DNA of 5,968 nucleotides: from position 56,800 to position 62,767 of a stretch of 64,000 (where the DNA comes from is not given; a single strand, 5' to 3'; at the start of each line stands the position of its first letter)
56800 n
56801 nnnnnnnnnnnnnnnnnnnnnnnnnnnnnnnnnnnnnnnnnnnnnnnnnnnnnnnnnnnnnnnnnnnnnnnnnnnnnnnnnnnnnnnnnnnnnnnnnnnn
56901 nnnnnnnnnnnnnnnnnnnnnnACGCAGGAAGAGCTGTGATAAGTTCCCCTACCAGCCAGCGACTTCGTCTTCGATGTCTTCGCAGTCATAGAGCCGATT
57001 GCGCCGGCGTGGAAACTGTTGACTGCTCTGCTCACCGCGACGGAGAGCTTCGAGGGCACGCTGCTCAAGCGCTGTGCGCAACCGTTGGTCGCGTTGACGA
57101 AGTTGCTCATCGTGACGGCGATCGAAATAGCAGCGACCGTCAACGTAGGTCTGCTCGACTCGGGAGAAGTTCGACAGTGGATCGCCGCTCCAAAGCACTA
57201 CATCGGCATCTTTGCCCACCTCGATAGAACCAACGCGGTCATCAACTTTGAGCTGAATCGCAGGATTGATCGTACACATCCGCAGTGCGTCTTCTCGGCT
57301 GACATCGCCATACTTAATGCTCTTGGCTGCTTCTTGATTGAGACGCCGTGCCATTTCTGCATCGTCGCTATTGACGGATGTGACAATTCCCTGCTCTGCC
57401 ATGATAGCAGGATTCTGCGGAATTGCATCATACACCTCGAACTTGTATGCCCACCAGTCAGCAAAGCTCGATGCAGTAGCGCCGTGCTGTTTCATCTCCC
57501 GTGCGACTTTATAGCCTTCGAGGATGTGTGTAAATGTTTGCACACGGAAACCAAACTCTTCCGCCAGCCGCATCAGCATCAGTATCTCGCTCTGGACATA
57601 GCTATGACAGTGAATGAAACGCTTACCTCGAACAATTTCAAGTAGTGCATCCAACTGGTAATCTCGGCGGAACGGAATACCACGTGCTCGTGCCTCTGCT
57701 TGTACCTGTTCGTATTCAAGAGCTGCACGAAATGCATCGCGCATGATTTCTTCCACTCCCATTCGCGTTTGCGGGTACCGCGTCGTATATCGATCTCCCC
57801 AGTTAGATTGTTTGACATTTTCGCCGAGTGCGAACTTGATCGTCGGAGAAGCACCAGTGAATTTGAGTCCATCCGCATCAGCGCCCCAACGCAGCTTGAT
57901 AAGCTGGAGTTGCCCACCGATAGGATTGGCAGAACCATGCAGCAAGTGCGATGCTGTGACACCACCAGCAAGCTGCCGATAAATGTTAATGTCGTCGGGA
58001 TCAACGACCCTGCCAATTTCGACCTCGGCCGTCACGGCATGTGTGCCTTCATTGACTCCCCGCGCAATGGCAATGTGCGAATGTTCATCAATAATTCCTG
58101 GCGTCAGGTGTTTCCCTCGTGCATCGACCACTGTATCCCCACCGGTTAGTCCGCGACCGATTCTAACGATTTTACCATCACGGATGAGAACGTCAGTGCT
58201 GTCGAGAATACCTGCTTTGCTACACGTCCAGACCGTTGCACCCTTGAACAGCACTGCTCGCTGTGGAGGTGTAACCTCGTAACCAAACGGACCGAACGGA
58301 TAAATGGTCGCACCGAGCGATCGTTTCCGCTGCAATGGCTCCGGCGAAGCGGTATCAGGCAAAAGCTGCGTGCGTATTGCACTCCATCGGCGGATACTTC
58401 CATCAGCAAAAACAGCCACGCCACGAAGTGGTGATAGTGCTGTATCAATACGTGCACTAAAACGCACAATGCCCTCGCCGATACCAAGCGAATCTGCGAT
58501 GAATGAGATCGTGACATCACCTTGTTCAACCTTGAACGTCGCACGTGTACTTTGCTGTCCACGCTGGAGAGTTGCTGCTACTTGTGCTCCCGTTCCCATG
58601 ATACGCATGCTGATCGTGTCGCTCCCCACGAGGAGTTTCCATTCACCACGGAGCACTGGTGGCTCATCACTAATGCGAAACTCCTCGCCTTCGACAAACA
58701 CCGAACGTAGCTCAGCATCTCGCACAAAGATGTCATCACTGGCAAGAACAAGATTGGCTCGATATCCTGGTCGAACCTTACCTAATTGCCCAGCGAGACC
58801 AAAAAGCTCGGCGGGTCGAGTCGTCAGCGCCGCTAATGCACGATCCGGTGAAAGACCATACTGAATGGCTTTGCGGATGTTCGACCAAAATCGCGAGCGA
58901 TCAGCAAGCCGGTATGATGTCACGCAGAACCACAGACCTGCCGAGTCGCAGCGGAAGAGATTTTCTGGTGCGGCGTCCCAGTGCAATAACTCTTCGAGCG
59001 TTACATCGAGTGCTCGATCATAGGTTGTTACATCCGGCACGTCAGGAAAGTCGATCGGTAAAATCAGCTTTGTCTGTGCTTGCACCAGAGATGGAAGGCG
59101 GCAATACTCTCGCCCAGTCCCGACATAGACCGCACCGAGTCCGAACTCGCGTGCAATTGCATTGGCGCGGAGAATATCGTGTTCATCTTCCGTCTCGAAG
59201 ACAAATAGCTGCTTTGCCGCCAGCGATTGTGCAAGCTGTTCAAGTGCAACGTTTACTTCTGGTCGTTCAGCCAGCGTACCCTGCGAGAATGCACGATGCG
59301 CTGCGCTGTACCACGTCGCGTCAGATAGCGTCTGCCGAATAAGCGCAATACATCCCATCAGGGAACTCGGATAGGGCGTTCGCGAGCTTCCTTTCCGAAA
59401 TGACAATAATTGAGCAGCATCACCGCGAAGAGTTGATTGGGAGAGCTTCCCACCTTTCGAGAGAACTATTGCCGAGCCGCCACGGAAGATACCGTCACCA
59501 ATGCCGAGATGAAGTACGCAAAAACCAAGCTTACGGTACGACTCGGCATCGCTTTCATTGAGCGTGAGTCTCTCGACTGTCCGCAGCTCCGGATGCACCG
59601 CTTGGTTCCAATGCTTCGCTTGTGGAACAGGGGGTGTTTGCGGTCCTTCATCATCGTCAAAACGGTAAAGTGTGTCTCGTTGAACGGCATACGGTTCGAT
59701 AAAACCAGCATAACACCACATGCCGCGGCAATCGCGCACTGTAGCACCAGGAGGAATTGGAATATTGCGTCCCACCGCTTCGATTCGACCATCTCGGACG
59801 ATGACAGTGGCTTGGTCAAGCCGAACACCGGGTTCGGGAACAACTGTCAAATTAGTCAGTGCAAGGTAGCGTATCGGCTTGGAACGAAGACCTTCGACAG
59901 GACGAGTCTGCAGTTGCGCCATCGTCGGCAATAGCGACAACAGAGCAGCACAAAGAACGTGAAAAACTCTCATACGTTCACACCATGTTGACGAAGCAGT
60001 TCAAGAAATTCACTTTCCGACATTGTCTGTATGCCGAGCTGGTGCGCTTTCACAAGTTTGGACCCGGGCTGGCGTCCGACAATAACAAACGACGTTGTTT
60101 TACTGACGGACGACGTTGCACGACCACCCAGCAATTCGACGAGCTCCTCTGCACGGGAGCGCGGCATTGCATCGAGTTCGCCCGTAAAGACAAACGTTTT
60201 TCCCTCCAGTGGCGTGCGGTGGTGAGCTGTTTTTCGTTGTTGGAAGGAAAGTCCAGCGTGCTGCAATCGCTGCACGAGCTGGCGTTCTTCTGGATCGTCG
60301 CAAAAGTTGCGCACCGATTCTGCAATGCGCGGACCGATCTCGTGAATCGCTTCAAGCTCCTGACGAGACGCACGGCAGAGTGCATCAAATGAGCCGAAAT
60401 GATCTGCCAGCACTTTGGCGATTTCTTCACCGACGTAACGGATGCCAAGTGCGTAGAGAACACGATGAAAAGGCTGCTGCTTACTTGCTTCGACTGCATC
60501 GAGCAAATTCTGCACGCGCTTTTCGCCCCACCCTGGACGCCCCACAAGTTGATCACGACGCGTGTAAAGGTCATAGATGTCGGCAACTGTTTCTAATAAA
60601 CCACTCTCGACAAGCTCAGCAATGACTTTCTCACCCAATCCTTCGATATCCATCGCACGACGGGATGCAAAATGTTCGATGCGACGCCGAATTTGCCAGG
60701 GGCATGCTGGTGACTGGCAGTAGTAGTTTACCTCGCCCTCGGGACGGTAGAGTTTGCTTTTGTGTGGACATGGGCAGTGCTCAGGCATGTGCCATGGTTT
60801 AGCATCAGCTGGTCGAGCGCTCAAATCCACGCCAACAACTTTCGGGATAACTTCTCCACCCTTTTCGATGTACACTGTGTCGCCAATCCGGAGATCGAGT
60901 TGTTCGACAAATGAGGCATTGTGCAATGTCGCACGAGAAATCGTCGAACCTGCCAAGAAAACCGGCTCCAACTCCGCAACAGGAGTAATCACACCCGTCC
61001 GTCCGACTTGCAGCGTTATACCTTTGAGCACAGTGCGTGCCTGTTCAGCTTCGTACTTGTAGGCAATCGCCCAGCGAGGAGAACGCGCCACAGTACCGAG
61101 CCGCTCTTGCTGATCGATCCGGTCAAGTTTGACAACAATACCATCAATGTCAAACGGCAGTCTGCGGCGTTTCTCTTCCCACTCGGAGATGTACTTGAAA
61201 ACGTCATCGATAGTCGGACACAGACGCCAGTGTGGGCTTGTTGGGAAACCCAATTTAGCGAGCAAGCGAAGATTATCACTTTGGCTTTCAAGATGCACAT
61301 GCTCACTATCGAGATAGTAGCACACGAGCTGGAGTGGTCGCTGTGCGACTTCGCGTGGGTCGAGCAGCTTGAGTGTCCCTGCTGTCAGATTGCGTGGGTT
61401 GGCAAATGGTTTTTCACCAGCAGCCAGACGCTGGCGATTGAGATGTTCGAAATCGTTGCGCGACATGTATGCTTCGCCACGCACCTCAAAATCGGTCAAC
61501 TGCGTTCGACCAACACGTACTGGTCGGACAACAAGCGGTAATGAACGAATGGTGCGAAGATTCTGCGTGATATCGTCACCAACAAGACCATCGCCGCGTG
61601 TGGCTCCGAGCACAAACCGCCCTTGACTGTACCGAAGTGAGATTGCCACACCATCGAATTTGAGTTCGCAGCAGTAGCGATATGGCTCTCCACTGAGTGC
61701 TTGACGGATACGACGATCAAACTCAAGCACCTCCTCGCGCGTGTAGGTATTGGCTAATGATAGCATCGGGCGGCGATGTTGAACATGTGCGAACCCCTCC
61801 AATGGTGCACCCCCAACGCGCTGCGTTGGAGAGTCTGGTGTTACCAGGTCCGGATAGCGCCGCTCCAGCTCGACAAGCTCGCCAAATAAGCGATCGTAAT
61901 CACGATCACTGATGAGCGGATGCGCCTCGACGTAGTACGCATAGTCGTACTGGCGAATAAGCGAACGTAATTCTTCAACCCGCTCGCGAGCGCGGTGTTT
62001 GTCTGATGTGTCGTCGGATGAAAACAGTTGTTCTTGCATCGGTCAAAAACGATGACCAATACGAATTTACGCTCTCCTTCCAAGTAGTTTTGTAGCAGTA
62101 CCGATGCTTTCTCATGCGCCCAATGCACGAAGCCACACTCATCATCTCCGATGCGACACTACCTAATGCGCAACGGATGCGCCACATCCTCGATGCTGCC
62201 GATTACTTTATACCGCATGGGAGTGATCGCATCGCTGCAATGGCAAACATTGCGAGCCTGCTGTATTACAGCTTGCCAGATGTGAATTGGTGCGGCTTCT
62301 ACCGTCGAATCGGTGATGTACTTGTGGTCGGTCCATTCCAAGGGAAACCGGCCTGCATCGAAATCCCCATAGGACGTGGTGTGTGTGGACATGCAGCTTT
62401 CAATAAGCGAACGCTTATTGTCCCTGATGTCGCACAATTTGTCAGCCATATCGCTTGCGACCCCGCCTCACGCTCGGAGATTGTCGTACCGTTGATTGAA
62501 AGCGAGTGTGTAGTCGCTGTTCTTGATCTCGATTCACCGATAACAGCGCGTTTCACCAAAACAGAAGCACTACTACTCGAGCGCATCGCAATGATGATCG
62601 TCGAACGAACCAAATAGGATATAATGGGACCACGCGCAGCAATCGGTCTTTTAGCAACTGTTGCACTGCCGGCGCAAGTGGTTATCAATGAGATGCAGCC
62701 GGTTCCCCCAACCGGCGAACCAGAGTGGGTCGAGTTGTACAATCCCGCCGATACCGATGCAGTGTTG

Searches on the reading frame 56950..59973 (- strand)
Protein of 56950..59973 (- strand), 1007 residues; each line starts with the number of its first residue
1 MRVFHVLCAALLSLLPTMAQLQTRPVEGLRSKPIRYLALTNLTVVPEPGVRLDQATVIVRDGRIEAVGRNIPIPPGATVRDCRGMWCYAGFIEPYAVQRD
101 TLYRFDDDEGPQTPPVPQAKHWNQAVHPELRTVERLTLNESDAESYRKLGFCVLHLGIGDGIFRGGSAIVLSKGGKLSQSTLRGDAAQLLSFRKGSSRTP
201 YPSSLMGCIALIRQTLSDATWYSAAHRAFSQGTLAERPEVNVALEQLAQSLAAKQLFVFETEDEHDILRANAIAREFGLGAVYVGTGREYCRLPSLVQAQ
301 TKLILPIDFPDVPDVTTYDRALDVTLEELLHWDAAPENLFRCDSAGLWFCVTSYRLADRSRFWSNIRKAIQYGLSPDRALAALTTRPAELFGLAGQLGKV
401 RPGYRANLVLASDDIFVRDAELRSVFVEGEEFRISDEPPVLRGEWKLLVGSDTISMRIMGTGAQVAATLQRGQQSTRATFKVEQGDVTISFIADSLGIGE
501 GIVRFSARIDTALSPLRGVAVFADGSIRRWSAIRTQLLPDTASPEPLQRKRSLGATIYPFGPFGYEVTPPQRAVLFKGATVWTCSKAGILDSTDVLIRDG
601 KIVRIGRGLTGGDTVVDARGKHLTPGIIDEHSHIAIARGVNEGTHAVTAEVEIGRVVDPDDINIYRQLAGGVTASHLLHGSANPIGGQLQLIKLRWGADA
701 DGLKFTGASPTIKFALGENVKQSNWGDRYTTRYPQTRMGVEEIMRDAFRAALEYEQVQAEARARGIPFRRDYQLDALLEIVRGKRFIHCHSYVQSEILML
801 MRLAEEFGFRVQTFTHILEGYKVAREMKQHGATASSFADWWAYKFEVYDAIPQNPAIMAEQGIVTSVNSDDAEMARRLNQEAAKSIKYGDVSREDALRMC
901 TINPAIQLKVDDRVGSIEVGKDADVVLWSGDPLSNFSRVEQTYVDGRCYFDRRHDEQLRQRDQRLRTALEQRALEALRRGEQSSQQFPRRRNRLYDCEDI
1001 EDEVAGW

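Call 39: search_protein_families(library=pfam, proteins=[window:56950-59973:-], max_evalue=0.00001)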
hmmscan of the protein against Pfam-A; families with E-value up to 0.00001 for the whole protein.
window:56950-59973:- (1007 aa): 2 families
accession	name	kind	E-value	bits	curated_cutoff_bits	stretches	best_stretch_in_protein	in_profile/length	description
PF01979.26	Amidohydro_1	-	3.7e-26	92.6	25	2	860-941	240-331/345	Amidohydrolase family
PF07969.17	Amidohydro_3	-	5.1e-25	89.3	29.7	2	890-948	406-470/472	Amidohydrolase family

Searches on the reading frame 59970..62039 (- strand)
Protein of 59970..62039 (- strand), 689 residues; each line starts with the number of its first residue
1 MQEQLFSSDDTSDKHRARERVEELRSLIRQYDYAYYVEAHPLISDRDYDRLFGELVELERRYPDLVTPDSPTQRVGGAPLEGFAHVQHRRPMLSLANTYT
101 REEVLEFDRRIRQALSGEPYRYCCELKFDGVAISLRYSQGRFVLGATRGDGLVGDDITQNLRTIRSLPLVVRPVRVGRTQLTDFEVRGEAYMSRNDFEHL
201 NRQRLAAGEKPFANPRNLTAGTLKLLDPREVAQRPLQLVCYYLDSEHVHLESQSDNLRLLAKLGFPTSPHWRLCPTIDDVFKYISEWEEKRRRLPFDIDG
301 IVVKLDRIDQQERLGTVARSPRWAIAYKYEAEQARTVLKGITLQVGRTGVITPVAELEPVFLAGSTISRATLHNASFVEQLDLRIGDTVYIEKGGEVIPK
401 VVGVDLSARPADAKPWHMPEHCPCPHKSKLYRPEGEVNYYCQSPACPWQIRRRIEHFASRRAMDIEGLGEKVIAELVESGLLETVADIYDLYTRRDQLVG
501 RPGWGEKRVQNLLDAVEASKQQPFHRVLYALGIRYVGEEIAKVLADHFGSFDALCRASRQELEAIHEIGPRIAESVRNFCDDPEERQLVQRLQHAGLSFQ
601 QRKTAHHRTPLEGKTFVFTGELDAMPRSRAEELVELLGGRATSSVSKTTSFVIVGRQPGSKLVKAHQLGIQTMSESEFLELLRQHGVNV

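Call 39: search_protein_families(library=pfam, proteins=[window:59970-62039:-], max_evalue=0.00001)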
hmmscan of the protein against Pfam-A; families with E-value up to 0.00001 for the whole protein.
window:59970-62039:- (689 aa): 6 families
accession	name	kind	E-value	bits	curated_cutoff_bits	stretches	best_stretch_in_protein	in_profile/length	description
PF01653.23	DNA_ligase_aden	-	8.7e-87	291.3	27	1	82-332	3-253/253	NAD-dependent DNA ligase adenylation domain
PF03120.22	DNA_ligase_OB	-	1.6e-33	114.8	32.9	1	336-412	2-78/79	NAD-dependent DNA ligase OB-fold domain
PF12826.13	HHH_2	-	5.9e-23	81.2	27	1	526-589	1-64/64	Helix-hairpin-helix motif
PF00533.33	BRCT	-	1.8e-14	54.1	21.3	1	607-682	2-78/78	BRCA1 C Terminus (BRCT) domain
PF14520.12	HHH_5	-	2.4e-13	50.8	27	1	531-577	5-52/57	Helix-hairpin-helix domain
PF22745.1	Nlig-Ia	-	1.1e-07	32.8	27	1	18-67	3-52/92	DNA ligase-like, N-terminal NAD+-binding domain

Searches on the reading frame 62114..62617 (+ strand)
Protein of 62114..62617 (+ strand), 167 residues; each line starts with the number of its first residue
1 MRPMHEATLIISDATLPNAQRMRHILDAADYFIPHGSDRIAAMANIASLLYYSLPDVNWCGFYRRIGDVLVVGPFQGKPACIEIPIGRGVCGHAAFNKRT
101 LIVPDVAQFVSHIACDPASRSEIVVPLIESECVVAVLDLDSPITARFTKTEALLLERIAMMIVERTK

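Call 39: search_protein_families(library=pfam, proteins=[window:62114-62617:+], max_evalue=0.00001)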
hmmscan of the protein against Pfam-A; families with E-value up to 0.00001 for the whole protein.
window:62114-62617:+ (167 aa): 2 families
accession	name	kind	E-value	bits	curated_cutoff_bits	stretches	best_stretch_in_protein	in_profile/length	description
PF01590.32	GAF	-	1.2e-11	45.7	22.4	1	41-162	4-129/133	GAF domain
PF13185.12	GAF_2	-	8e-08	33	28.6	1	70-160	34-129/136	GAF domain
